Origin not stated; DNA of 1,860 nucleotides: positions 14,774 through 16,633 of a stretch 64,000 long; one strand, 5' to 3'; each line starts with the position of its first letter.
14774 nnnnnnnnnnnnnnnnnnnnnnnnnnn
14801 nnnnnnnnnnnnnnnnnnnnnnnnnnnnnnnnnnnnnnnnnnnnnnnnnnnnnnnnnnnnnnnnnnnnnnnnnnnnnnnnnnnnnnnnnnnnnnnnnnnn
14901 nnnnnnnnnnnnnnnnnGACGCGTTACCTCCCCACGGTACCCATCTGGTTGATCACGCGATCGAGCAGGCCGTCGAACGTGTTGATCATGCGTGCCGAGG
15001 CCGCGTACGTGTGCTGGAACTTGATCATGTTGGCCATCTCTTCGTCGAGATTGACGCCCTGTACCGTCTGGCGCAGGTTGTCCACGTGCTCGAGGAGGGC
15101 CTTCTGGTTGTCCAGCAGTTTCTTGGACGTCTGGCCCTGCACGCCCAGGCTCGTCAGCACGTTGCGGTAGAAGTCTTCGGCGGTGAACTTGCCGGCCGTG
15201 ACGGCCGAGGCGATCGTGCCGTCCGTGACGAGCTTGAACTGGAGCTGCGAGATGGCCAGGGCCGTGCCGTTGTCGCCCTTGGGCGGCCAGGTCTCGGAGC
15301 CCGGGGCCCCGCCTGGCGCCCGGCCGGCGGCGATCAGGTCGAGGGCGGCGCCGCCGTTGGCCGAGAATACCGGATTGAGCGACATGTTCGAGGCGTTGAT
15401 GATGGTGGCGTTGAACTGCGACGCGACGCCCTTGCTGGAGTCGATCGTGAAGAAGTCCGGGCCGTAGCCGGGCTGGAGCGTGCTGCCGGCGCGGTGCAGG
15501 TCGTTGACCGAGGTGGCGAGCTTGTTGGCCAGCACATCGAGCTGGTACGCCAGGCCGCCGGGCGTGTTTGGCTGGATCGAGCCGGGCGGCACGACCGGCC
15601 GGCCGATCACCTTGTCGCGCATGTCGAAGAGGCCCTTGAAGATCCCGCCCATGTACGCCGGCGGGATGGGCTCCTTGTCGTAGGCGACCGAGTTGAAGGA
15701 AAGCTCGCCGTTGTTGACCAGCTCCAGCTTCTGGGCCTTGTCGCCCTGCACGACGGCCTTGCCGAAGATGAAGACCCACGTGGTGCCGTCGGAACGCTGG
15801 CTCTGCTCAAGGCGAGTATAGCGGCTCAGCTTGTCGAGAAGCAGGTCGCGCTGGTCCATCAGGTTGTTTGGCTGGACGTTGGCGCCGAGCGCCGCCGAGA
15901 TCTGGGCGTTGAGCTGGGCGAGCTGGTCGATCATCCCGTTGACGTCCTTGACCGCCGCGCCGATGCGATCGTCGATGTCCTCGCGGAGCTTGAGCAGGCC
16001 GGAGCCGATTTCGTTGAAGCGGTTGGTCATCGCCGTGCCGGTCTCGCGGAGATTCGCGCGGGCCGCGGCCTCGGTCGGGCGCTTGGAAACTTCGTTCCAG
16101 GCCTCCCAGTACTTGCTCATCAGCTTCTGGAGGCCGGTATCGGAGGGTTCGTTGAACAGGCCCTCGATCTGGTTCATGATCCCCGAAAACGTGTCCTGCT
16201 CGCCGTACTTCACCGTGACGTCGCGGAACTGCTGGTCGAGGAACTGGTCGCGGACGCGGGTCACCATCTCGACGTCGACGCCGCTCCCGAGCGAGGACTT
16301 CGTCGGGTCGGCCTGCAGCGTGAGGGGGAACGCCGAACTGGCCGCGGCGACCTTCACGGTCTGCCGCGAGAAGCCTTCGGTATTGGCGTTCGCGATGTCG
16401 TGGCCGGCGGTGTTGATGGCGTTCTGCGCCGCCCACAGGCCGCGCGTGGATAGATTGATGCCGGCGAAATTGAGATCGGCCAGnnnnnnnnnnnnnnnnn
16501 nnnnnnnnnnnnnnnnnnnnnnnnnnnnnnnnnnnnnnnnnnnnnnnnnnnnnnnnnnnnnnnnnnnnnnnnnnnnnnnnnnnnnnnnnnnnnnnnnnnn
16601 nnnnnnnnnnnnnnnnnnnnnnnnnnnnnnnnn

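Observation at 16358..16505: flgK N-terminus lacks a canonical start codon; CTG initiation or a sequence error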

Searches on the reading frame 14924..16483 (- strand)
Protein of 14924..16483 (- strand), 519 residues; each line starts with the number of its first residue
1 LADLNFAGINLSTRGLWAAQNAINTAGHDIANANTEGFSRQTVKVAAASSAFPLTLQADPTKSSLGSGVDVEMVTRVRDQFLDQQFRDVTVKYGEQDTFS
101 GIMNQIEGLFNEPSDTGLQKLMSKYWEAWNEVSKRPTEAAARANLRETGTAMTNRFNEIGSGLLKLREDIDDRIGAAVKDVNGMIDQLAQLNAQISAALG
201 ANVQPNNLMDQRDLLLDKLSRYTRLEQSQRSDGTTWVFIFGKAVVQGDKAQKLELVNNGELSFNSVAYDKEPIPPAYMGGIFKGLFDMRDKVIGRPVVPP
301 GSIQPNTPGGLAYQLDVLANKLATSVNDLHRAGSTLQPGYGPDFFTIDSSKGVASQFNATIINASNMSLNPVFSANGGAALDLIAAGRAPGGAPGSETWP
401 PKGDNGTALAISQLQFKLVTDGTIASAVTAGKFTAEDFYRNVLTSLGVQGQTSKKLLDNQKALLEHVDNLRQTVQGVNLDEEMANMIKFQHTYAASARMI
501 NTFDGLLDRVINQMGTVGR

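Call 5: find_homologous_proteins(query=window:14927-16483:-)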
Query seq(519 aa) (519 aa): 2179 proteins with E <= 0.001 among 8000 candidates; the best 120 are listed.
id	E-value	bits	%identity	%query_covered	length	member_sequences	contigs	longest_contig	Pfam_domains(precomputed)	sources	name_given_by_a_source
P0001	0.0e+0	1054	100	92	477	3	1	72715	PF06429.19,PF22638.2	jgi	-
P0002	6.6e-263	891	81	92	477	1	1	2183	PF06429.19,PF22638.2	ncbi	-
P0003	1.7e-239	814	70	99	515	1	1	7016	PF06429.19,PF22638.2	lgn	-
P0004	4.6e-234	796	70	100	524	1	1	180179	PF06429.19,PF22638.2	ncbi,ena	-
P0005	1.7e-229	781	67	100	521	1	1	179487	PF06429.19,PF22638.2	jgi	jgi:flagellar hook-associated protein 1 FlgK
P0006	6.0e-228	776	69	100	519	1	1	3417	PF06429.19,PF22638.2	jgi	-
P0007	2.3e-226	771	69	97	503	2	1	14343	PF06429.19,PF22638.2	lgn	-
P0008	4.9e-136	473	48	97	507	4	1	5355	PF06429.19,PF22638.2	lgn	-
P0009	1.1e-133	465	44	98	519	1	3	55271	PF06429.19,PF22638.2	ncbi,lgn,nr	ncbi:MAG: flagellar hook-associated protein FlgK [Candidatus Sericytochromatia bacterium]|nr:flagell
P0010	1.1e-133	465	45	98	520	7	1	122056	PF06429.19,PF22638.2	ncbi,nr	ncbi:MAG: flagellar hook-associated protein FlgK [Candidatus Sericytochromatia bacterium]|nr:flagell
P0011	1.0e-90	323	37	94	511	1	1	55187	PF06429.19,PF00460.26,PF22638.2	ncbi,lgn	-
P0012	6.5e-90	321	38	99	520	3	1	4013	PF06429.19,PF00460.26,PF22638.2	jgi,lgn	jgi:flagellar hook-associated protein 1 FlgK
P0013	3.0e-89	318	37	99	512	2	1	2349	PF06429.19,PF00460.26,PF22638.2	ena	-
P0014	8.4e-88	314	39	99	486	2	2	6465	PF06429.19,PF00460.26,PF22638.2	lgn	-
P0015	1.0e-86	310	37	99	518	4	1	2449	PF06429.19,PF00460.26,PF22638.2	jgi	jgi:flagellar hook-associated protein 1 FlgK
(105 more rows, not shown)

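Call 6: search_protein_families(library=pfam, proteins=[window:14924-16483:-])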
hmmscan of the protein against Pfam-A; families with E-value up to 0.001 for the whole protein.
window:14924-16483:- (519 aa): 2 families
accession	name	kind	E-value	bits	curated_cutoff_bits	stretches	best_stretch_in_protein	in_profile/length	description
PF22638.1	FlgK_D1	-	9.2e-53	179.6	28.6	1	103-345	1-233/233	Flagellar hook-associated protein FlgK helical domain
PF06429.18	Flg_bbr_C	-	2.1e-10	40.4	23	1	476-512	9-45/46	Flagellar basal body rod FlgEFG protein C-terminal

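Call 8: find_encoding_contigs(protein=P0002, flank=3000, max_places=4)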
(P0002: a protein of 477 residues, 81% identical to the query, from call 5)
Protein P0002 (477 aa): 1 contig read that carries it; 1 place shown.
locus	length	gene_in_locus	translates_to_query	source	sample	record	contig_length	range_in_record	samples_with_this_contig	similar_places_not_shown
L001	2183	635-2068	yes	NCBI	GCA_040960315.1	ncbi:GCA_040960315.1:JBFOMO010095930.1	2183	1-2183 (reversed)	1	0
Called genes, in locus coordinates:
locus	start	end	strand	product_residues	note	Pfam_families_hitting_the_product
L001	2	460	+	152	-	?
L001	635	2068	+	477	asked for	PF22638:FlgK_D1, PF06429:Flg_bbr_C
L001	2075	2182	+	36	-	?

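Call 9: find_encoding_contigs(protein=P0007, flank=3000, max_places=4)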
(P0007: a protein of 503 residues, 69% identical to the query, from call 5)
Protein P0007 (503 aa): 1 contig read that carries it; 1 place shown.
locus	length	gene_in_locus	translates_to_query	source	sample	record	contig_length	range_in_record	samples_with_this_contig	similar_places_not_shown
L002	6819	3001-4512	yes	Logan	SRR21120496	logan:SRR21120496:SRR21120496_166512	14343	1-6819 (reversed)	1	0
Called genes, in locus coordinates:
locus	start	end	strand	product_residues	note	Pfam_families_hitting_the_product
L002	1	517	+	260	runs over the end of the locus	PF00460:Flg_bb_rod, PF22692:LlgE_F_G_D1, PF06429:Flg_bbr_C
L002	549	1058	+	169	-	PF10135:Rod-binding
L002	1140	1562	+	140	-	-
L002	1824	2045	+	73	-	-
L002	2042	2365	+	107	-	PF04316:FlgM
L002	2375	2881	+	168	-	PF05130:FlgN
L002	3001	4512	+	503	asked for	PF22638:FlgK_D1, PF06429:Flg_bbr_C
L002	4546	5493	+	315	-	PF00669:Flagellin_N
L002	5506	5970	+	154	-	PF02623:FliW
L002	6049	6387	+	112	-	PF02599:CsrA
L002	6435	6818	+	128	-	?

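Call 10: find_encoding_contigs(protein=P0006, flank=3000, max_places=4)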
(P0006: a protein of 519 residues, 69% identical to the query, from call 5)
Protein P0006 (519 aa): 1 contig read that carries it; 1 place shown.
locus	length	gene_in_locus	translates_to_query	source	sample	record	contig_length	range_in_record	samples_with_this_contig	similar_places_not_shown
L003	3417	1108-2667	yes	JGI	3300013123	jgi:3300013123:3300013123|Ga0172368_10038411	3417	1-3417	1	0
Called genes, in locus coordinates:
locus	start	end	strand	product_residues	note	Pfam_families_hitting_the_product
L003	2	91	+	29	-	?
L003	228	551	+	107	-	PF04316:FlgM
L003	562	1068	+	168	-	PF05130:FlgN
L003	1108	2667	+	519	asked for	PF22638:FlgK_D1, PF06429:Flg_bbr_C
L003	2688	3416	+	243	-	?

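Call 15: find_encoding_contigs(protein=P0003, flank=3000, max_places=3)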
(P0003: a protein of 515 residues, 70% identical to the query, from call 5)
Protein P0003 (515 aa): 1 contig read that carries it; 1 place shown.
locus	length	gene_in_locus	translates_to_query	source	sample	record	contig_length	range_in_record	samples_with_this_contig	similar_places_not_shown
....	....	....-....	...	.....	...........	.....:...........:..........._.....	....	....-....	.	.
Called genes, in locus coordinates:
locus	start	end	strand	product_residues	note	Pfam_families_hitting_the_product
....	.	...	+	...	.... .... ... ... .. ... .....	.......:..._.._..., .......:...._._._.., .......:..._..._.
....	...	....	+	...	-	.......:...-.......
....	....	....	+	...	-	-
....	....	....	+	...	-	-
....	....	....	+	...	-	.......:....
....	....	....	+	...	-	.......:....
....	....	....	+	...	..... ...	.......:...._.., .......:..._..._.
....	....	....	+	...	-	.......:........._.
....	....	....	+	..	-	?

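Call 16: find_encoding_contigs(protein=P0004, flank=3000, max_places=3)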
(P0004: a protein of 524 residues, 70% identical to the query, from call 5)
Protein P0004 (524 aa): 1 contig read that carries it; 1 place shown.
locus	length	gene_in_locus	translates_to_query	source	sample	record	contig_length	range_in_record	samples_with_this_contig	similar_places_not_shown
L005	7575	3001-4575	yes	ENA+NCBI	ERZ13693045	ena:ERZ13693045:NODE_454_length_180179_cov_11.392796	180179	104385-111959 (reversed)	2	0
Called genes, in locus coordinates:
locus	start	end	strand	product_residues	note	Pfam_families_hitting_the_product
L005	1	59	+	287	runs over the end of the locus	PF00460:Flg_bb_rod, PF22692:LlgE_F_G_D1, PF06429:Flg_bbr_C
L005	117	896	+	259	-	PF00460:Flg_bb_rod, PF22692:LlgE_F_G_D1, PF06429:Flg_bbr_C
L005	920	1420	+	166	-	PF10135:Rod-binding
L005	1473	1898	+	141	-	-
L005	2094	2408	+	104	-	PF04316:FlgM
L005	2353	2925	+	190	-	PF05130:FlgN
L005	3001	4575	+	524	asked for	PF22638:FlgK_D1, PF06429:Flg_bbr_C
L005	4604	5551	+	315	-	PF00669:Flagellin_N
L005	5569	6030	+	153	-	PF02623:FliW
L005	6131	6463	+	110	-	PF02599:CsrA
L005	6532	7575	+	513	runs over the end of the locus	PF00448:SRP54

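Call 17: find_encoding_contigs(protein=P0005, flank=3000, max_places=3)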
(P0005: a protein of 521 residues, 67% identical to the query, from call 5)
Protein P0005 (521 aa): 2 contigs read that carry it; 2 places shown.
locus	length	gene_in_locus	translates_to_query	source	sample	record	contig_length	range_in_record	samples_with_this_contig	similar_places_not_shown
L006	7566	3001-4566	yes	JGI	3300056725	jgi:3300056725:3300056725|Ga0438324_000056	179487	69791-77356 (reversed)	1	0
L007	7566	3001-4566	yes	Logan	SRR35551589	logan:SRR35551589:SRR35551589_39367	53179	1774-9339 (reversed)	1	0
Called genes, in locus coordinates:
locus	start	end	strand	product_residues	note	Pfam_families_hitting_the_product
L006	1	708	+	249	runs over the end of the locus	PF00460:Flg_bb_rod, PF22692:LlgE_F_G_D1, PF06429:Flg_bbr_C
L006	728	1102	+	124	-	PF10135:Rod-binding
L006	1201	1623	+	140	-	-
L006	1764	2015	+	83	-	-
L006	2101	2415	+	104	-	PF04316:FlgM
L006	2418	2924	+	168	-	PF05130:FlgN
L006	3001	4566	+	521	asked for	PF22638:FlgK_D1, PF06429:Flg_bbr_C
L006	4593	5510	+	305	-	PF00669:Flagellin_N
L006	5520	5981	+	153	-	PF02623:FliW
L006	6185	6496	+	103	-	PF02599:CsrA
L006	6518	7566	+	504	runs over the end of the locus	PF13401:AAA_22 (faint), PF00448:SRP54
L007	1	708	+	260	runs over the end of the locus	PF00460:Flg_bb_rod, PF22692:LlgE_F_G_D1, PF06429:Flg_bbr_C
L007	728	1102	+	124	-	PF10135:Rod-binding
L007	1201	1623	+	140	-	-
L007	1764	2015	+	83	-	-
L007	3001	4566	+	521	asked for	PF22638:FlgK_D1, PF06429:Flg_bbr_C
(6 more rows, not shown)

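Call 18: find_encoding_contigs(protein=P0008, flank=3000, max_places=3)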
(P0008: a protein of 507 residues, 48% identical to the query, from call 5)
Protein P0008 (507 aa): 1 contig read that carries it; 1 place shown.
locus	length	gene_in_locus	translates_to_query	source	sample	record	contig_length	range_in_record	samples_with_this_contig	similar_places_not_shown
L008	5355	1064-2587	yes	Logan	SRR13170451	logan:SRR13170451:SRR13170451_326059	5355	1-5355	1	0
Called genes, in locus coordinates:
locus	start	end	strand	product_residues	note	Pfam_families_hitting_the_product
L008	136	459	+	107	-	PF04316:FlgM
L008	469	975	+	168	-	PF05130:FlgN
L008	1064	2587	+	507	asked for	PF22638:FlgK_D1, PF06429:Flg_bbr_C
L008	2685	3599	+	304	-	PF00669:Flagellin_N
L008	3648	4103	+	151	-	PF02623:FliW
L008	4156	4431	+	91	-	PF02599:CsrA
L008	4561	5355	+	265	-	?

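Call 21: find_related_loci(query=window:14927-16483:-, collection=genome_contigs, flank=3000)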
Query seq(519 aa) (519 aa) in genome_contigs; peptide patterns used: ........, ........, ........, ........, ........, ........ (x = any residue, [..] = any of these).
415 stretches matched a pattern; 368 encode a relative of the query (tblastn E <= 1e-3); the best 80 are kept; 80 distinct loci.
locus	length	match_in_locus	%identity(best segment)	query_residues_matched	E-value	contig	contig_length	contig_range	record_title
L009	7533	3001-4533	35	6-518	3e-93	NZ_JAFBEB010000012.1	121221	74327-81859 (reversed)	Brevibacillus fulvus strain DSM 25523 Ga0454042_12, whole genome shotgun sequence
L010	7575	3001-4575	37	6-519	1e-89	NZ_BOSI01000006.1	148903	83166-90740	Paenibacillus sp. J31TS4 sequence06, whole genome shotgun sequence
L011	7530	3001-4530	36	6-518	3e-88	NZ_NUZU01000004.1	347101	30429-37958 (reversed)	Bacillus sp. AFS073361 AFS073361_116_A10_Contig1_140618, whole genome shotgun sequence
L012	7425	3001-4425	35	6-519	2e-85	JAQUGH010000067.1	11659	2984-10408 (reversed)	MAG: Clostridia bacterium isolate STCSWMC_22 NODE_16149_length_11659_cov_3.518817_ST_CSWMC, whole genome shotgun sequenc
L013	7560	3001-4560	35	6-519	3e-85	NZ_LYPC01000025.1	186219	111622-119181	Paenibacillus pectinilyticus strain KCTC13222 scaffold25, whole genome shotgun sequence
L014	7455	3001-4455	35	6-518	3e-84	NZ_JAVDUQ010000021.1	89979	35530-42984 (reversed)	Neobacillus niacini strain 3240 Ga0466815_21, whole genome shotgun sequence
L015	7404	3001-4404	34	6-519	3e-84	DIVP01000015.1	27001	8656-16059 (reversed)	MAG TPA_asm: Peptococcaceae bacterium UBA6129 UBA6129_contig_7686, whole genome shotgun sequence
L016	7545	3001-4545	36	6-519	7e-84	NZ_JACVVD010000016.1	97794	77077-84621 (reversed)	Paenibacillus sedimenti strain WST5 WST5_16, whole genome shotgun sequence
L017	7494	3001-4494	34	6-518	1e-82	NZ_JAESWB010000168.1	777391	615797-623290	Neobacillus paridis strain YIM B02564 GCM70020047_168, whole genome shotgun sequence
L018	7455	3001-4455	34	6-518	5e-82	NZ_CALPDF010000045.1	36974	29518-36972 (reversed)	Neobacillus muris strain DSM 110989 NODE_45_length_36974_cov_213.732309, whole genome shotgun sequence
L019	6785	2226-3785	34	6-519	5e-82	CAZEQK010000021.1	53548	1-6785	MAG TPA_asm: uncultured Bacillaceae bacterium isolate SRP323688_co1_29 genome assembly, contig: NODE_1172_length_53548_c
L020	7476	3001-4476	35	6-518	1e-81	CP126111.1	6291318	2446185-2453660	Neobacillus cucumis strain WH12 chromosome, complete genome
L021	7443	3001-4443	33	6-518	2e-81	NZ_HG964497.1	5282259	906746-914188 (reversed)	Bacillus sp. EB01, whole genome shotgun sequence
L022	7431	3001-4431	34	6-518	2e-81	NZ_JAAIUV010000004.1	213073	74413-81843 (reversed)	Neobacillus thermocopriae strain SgZ-7 Scaffold4, whole genome shotgun sequence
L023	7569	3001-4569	34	6-519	5e-81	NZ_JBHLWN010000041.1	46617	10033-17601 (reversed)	Paenibacillus chartarius strain CCM 7759 platanus_K_21_77_56, whole genome shotgun sequence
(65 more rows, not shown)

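Call 22: find_related_loci(query=window:14927-16483:-, collection=metagenome_contigs, flank=3000)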
Query seq(519 aa) (519 aa) in metagenome_contigs; peptide patterns used: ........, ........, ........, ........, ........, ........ (x = any residue, [..] = any of these).
373 stretches matched a pattern; 271 encode a relative of the query (tblastn E <= 1e-3); the best 80 are kept; 80 distinct loci.
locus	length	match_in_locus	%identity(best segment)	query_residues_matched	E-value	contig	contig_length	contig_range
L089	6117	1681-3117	35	6-519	2e-86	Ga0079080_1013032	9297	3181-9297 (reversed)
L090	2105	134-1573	35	6-519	1e-89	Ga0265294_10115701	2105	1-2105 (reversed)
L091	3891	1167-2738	34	6-519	2e-84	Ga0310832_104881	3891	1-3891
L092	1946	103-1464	34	8-515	6e-87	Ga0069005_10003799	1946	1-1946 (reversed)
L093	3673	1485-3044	34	6-519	3e-80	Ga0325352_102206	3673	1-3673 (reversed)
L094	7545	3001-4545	33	6-519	1e-77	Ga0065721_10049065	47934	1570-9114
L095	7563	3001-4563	33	6-519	1e-77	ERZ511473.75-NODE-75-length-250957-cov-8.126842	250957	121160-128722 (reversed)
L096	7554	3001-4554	31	6-519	4e-77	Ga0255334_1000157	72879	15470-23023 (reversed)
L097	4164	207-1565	32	8-514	5e-77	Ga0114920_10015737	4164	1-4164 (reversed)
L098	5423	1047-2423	33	7-519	2e-76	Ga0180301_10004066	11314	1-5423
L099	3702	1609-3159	32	6-519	3e-76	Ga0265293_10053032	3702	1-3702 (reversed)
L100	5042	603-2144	33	6-519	1e-75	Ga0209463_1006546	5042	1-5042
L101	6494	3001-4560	32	6-518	2e-75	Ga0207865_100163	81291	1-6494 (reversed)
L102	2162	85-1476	35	1-519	1e-77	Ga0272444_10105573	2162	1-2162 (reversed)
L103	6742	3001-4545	32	6-519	1e-74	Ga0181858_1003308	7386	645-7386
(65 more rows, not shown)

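Call 25: list_cluster_members(proteins=[P0001, P0002, P0004, P0005, P0009])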
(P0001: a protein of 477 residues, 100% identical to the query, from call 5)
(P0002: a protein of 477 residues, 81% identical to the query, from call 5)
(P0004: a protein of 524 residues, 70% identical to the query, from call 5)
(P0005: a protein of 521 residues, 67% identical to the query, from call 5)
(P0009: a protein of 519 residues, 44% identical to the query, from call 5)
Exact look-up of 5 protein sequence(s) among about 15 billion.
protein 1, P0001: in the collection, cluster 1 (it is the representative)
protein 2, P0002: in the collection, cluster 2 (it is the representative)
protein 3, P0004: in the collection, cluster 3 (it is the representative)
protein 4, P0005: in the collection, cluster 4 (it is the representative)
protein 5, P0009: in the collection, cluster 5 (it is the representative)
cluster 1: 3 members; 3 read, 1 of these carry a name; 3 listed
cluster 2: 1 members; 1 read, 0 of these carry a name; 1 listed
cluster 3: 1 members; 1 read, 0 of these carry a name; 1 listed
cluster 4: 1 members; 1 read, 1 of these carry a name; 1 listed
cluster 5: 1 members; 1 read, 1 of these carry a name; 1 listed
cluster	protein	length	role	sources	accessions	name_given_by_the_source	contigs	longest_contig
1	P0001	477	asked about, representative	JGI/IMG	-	-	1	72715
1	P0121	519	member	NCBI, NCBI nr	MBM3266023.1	MAG: flagellar hook-associated protein FlgK [Candidatus Sericytochromatia bacterium] | flagellar hook-associated protein FlgK [Candidatus Tanganyikabacteria bacterium]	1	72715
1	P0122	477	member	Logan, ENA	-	-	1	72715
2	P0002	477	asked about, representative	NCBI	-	-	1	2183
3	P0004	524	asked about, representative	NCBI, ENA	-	-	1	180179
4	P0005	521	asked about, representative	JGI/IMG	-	flagellar hook-associated protein 1 FlgK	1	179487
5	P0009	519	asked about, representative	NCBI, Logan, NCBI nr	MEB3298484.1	MAG: flagellar hook-associated protein FlgK [Candidatus Sericytochromatia bacterium] | flagellar hook-associated protein FlgK [Candidatus Sericytochromatia bacterium]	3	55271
